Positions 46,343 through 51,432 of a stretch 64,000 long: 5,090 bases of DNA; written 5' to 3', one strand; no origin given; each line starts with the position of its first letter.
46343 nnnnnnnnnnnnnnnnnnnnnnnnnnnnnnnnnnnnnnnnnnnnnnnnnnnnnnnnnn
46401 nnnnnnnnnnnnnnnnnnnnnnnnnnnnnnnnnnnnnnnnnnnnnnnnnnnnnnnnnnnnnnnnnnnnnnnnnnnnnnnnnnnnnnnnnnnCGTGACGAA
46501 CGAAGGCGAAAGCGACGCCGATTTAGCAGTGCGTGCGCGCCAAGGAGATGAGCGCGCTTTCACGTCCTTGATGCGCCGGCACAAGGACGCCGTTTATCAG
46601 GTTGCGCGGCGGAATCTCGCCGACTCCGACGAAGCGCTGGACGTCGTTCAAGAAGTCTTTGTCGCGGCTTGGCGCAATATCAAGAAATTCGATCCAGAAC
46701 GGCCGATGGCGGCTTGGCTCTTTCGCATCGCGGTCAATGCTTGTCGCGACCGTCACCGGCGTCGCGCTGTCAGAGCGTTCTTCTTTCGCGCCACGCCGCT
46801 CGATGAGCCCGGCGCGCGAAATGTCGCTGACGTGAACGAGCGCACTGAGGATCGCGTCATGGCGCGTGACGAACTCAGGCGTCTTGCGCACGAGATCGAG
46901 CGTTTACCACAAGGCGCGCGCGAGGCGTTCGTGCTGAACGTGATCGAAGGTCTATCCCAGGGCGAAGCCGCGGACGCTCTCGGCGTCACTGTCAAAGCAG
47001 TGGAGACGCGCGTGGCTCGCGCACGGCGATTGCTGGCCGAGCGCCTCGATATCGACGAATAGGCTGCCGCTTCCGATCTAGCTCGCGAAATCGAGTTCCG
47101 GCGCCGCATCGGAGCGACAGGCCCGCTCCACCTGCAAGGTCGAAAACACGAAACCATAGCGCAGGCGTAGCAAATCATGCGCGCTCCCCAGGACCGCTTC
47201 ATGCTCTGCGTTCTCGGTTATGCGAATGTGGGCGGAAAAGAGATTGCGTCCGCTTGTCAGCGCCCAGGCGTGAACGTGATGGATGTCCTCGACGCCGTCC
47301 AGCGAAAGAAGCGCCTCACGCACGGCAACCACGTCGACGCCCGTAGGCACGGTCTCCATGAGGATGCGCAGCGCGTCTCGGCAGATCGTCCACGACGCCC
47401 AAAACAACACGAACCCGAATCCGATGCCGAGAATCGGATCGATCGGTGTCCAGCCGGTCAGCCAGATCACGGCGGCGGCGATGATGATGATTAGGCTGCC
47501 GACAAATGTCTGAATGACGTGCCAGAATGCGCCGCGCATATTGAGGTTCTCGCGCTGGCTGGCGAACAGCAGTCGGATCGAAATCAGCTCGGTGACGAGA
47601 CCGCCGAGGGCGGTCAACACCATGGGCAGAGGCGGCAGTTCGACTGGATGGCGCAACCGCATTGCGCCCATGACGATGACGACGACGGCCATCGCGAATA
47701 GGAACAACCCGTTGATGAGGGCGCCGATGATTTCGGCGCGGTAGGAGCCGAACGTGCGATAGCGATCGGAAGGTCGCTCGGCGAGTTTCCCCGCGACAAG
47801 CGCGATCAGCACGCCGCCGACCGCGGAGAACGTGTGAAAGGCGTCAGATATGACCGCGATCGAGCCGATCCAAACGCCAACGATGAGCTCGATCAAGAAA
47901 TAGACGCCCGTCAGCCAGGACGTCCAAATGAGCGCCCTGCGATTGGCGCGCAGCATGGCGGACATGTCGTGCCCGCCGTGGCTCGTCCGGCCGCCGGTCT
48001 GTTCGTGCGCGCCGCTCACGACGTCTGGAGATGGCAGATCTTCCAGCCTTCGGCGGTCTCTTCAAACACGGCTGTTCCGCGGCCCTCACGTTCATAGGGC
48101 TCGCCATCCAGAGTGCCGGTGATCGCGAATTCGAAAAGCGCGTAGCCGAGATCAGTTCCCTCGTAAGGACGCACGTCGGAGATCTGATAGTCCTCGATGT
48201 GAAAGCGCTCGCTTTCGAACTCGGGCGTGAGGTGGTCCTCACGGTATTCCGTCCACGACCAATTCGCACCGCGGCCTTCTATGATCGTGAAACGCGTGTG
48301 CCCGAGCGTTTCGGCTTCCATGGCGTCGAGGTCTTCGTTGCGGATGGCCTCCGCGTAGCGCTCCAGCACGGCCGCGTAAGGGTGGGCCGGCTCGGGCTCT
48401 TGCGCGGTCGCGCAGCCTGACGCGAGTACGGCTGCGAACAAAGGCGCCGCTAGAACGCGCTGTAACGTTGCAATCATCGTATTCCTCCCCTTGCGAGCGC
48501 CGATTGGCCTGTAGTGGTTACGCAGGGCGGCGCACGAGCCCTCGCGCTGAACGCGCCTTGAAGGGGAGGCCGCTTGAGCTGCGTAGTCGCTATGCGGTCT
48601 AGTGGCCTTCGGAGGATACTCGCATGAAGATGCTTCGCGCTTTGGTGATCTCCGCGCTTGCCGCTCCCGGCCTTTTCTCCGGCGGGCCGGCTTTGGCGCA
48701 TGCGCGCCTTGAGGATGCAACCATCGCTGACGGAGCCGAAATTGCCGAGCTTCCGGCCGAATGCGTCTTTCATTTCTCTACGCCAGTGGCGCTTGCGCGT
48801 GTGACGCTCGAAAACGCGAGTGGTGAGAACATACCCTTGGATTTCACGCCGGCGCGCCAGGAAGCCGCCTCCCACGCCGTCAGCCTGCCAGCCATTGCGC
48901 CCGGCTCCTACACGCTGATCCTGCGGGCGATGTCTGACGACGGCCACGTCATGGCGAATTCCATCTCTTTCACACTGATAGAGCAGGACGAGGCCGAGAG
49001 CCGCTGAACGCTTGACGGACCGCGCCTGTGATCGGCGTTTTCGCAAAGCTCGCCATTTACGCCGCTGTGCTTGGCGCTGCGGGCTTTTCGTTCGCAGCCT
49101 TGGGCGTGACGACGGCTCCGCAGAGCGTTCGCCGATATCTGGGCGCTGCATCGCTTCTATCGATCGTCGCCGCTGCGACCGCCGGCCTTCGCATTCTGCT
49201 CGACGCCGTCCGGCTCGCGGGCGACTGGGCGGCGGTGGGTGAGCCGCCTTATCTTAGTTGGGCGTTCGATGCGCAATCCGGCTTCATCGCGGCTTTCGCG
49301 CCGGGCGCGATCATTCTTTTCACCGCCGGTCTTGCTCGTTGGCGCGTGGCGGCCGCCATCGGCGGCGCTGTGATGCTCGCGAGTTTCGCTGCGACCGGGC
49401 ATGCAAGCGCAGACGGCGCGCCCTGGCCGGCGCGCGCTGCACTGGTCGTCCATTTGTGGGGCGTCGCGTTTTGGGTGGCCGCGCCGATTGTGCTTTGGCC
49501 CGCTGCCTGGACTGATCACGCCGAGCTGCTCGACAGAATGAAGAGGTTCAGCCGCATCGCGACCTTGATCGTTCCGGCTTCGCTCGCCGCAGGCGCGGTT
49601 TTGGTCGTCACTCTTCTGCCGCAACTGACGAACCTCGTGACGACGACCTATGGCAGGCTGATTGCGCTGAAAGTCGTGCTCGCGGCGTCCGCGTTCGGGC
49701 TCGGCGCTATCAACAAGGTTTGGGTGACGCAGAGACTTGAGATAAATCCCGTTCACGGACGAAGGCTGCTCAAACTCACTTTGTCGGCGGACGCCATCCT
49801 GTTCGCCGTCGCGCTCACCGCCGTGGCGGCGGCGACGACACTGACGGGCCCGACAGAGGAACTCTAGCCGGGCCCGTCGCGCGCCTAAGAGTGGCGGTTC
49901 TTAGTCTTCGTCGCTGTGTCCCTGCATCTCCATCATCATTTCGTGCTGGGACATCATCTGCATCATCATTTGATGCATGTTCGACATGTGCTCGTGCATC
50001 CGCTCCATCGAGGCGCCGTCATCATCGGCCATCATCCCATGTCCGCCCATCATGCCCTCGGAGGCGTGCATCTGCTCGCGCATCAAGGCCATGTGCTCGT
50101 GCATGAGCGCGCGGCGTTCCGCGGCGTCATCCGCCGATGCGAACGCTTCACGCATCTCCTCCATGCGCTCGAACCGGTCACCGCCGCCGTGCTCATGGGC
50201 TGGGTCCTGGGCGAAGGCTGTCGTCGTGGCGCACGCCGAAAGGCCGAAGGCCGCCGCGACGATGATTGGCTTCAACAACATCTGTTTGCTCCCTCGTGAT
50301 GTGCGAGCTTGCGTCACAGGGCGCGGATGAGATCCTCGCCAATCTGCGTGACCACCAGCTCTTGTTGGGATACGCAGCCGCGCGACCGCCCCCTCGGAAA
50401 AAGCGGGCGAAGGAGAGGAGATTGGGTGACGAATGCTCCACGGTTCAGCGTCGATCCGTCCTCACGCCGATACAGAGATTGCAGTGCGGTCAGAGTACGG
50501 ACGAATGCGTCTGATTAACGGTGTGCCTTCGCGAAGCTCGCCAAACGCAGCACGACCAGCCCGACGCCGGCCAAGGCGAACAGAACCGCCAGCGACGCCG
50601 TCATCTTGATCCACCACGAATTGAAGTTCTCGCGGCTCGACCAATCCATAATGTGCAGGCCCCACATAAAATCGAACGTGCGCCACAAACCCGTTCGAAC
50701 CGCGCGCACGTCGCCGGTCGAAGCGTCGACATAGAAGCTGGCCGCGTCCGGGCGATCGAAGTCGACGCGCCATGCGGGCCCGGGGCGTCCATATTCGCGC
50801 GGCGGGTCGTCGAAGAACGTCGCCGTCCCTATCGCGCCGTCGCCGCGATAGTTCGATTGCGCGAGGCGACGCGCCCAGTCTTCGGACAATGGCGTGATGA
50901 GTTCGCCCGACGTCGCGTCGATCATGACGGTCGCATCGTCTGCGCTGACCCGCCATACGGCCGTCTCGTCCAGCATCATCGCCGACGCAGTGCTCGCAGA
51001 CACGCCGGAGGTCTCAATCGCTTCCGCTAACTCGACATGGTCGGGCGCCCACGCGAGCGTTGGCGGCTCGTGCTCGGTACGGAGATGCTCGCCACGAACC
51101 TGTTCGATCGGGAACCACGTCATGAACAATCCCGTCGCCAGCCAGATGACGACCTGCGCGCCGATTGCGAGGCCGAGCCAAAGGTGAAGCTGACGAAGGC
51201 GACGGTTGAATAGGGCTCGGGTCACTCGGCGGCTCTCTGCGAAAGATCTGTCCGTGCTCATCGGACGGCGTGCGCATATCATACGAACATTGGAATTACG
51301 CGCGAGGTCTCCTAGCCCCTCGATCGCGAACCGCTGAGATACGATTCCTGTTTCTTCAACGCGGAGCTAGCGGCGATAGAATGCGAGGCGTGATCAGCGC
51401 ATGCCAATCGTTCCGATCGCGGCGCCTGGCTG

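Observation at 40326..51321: Seven copies of a bipartite motif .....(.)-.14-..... upstream of metal-island operons: predicted ECF-sigma regulon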

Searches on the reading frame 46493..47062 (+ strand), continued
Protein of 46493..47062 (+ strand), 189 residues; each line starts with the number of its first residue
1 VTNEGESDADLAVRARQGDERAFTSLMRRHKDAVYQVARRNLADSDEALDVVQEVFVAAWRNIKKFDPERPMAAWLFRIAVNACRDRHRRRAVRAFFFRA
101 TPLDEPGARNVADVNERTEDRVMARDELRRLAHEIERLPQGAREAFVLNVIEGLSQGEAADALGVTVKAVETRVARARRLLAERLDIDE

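Call 75: get_annotated_region(hit=H15, flank=8000)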
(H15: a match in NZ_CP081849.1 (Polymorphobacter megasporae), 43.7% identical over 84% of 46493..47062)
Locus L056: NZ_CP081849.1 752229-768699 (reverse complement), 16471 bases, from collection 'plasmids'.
description: Polymorphobacter megasporae strain PAMC 29362 plasmid p29362-2, complete sequence
organism: Polymorphobacter megasporae (NCBI taxid 2835787)
taxonomy: Bacteria; Pseudomonadota; Alphaproteobacteria; Sphingomonadales; Sphingosinicellaceae; Polymorphobacter; Polymorphobacter megasporae
host: -; source: Megaspora,lichen; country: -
typing (MOB-suite, as given by PLSDB): non-mobilizable
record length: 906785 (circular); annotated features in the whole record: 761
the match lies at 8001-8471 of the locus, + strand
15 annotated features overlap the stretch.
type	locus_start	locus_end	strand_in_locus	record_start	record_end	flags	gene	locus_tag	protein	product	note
CDS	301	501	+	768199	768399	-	-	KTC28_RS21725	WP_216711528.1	GNAT family N-acetyltransferase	-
CDS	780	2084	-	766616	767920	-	-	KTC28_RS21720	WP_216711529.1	Nramp family divalent metal transporter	GO:0055085 - transmembrane transport [Evidence IEA]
CDS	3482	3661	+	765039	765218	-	-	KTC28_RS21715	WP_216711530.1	hypothetical protein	-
CDS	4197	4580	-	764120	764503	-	-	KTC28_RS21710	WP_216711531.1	MerR family DNA-binding protein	-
CDS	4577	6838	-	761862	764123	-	-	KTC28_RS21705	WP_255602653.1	heavy metal translocating P-type ATPase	-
CDS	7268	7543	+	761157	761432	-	-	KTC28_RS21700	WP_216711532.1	hypothetical protein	-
CDS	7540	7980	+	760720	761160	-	-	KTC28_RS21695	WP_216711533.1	periplasmic heavy metal sensor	-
CDS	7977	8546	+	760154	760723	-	-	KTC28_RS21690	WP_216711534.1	RNA polymerase sigma factor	GO:0006352 - DNA-templated transcription initiation [Evidence IEA]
CDS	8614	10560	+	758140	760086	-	-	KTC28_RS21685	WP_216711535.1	copper resistance system multicopper oxidase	GO:0006825 - copper ion transport [Evidence IEA]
CDS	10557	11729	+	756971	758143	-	-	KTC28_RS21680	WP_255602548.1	copper resistance protein B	GO:0006878 - intracellular copper ion homeostasis [Evidence IEA]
CDS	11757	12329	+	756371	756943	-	-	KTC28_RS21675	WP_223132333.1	cytochrome c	-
CDS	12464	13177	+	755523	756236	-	-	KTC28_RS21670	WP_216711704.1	DUF4396 domain-containing protein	-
CDS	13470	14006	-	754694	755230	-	-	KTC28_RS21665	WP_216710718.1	isopentenyl transferase family protein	-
CDS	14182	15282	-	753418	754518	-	-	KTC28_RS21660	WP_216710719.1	membrane dipeptidase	GO:0006508 - proteolysis [Evidence IEA]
CDS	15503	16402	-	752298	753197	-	-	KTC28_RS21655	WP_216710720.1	AraC family transcriptional regulator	GO:0006355 - regulation of DNA-templated transcription [Evidence IEA]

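Call 76: get_annotated_region(hit=H23, flank=8000)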
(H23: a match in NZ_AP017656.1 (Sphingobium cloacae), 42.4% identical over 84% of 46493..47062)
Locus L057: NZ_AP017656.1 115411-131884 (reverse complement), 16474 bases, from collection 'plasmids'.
description: Sphingobium cloacae strain JCM 10874 plasmid pSCLO_2, complete sequence
organism: Sphingobium cloacae (NCBI taxid 120107)
taxonomy: Bacteria; Pseudomonadota; Alphaproteobacteria; Sphingomonadales; Sphingomonadaceae; Sphingobium; Sphingobium cloacae
host: -; source: -; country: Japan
typing (MOB-suite, as given by PLSDB): conjugative; replicon rep_cluster_541; relaxase MOBQ; mating-pair formation MPF_F
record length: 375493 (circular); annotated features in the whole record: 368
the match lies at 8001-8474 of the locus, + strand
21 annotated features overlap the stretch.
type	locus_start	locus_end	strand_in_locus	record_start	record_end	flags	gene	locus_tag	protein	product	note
CDS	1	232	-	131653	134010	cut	-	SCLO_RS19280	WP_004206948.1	heavy metal translocating P-type ATPase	-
CDS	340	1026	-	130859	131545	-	-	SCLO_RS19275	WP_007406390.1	class I SAM-dependent methyltransferase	-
CDS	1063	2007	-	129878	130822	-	copD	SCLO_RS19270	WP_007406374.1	copper homeostasis membrane protein CopD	GO:0006825 - copper ion transport [Evidence IEA]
CDS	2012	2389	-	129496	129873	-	copC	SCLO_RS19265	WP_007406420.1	copper homeostasis periplasmic binding protein CopC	GO:0006825 - copper ion transport [Evidence IEA]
CDS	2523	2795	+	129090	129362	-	-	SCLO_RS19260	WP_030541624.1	hypothetical protein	-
CDS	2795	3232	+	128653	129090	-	-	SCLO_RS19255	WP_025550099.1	periplasmic heavy metal sensor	-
CDS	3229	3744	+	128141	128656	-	-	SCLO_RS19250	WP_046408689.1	RNA polymerase sigma factor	GO:0006352 - DNA-templated transcription initiation [Evidence IEA]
CDS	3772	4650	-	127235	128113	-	-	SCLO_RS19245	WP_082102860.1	AAA family ATPase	-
CDS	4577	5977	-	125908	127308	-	-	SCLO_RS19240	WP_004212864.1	Mu transposase C-terminal domain-containing protein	-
CDS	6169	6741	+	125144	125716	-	-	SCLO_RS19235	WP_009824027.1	recombinase family protein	GO:0006310 - DNA recombination [Evidence IEA]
CDS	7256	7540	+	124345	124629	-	-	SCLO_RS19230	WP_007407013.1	hypothetical protein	-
CDS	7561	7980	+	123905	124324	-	-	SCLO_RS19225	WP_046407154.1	periplasmic heavy metal sensor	-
CDS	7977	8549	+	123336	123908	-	-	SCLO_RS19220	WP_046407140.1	RNA polymerase sigma factor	GO:0006352 - DNA-templated transcription initiation [Evidence IEA]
CDS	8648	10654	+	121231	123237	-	-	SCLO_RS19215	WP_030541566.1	copper resistance system multicopper oxidase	GO:0006825 - copper ion transport [Evidence IEA]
CDS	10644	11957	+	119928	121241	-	-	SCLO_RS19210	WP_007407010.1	copper resistance protein B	GO:0006878 - intracellular copper ion homeostasis [Evidence IEA]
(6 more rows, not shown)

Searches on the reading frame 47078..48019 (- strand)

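Call 7: search_protein_families(library=pfam, proteins=[window:47078-48019:-], max_evalue=0.01)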
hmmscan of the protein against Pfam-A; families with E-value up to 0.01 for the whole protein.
window:47078-48019:- (313 aa): 2 families
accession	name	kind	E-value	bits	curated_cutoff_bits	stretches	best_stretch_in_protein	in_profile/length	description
PF01545.26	Cation_efflux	-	5.6e-34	118.1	26.6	1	34-221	5-198/198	Cation efflux family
PF16916.11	ZT_dimer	-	4.1e-11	43.2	26.7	1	226-299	2-77/78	Dimerisation domain of Zinc Transporter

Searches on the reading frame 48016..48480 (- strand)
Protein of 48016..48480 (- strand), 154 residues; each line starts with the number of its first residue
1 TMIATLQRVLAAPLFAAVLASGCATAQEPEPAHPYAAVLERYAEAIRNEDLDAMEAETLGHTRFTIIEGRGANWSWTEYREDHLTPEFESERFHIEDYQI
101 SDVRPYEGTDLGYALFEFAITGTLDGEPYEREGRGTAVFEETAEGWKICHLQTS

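Call 7: search_protein_families(library=pfam, proteins=[window:48016-48480:-], max_evalue=0.01)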
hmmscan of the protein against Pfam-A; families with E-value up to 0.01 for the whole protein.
window:48016-48480:- (154 aa): 2 families
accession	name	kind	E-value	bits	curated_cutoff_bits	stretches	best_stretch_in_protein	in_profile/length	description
PF13474.12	SnoaL_3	-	8.6e-12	45.9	22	1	37-154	3-117/121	SnoaL-like domain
PF14534.12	DUF4440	-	1.6e-07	32.2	25.2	1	37-148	3-107/107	Domain of unknown function (DUF4440)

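Call 48: search_protein_families(library=ncbifam, proteins=[window:48016-48480:-], max_evalue=0.01)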
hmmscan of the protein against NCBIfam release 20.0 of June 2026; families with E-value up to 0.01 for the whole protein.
window:48016-48480:- (154 aa): 0 families

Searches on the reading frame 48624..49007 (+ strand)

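Call 8: search_protein_families(library=pfam, proteins=[window:48624-49007:+], max_evalue=0.01)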
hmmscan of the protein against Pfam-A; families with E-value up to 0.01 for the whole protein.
window:48624-49007:+ (127 aa): 1 family
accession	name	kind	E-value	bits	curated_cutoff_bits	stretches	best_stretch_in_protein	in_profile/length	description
PF04234.18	CopC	-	3e-16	60.7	23.3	1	26-118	1-92/92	CopC domain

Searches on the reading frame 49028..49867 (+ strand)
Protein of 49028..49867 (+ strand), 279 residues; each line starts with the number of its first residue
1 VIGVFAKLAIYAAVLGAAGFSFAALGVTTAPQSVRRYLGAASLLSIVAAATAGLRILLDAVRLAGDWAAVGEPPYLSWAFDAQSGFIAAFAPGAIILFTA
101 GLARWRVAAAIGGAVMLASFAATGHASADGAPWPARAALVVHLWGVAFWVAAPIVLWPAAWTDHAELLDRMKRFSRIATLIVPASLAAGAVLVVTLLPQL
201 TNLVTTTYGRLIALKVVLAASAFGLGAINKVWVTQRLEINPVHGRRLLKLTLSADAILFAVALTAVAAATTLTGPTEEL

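Call 8: search_protein_families(library=pfam, proteins=[window:49028-49867:+], max_evalue=0.01)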
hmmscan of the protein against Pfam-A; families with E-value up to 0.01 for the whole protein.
window:49028-49867:+ (279 aa): 1 family
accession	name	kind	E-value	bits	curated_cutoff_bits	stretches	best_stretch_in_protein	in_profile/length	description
PF05425.18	CopD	-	1.6e-15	57.8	32.1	1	171-268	4-104/105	Copper resistance protein D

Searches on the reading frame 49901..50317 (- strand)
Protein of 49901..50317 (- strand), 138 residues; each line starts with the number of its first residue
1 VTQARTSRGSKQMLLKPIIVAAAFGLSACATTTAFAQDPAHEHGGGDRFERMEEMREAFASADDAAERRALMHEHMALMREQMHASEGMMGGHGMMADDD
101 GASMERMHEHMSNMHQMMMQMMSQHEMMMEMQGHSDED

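Call 8: search_protein_families(library=pfam, proteins=[window:49901-50317:-], max_evalue=0.01)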
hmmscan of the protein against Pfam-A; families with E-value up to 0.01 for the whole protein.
window:49901-50317:- (138 aa): 1 family
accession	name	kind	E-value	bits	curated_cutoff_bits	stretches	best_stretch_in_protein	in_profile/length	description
PF23503.1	Microp_apicomplexa_5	-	0.001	20.1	27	1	13-54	6-46/90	Apicomplexa small protein domain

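Call 48: search_protein_families(library=ncbifam, proteins=[window:49901-50281:-], max_evalue=0.01)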
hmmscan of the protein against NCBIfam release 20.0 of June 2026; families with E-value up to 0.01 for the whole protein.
window:49901-50281:- (126 aa): 0 families

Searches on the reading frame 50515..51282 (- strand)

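Call 8: search_protein_families(library=pfam, proteins=[window:50515-51282:-], max_evalue=0.01)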
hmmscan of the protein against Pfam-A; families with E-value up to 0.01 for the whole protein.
window:50515-51282:- (255 aa): 2 families
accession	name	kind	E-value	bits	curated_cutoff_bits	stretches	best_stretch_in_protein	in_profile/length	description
PF03929.21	PepSY_TM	-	3.8e-09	37.2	28.8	1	31-246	2-159/295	PepSY-associated TM region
PF03413.25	PepSY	-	4.9e-08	33.6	24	1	132-195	2-59/60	Peptidase propeptide and YPEB domain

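Call 48: search_protein_families(library=ncbifam, proteins=[window:50515-51282:-], max_evalue=0.01)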
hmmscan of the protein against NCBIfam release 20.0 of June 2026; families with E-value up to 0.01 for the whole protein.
window:50515-51282:- (255 aa): 0 families
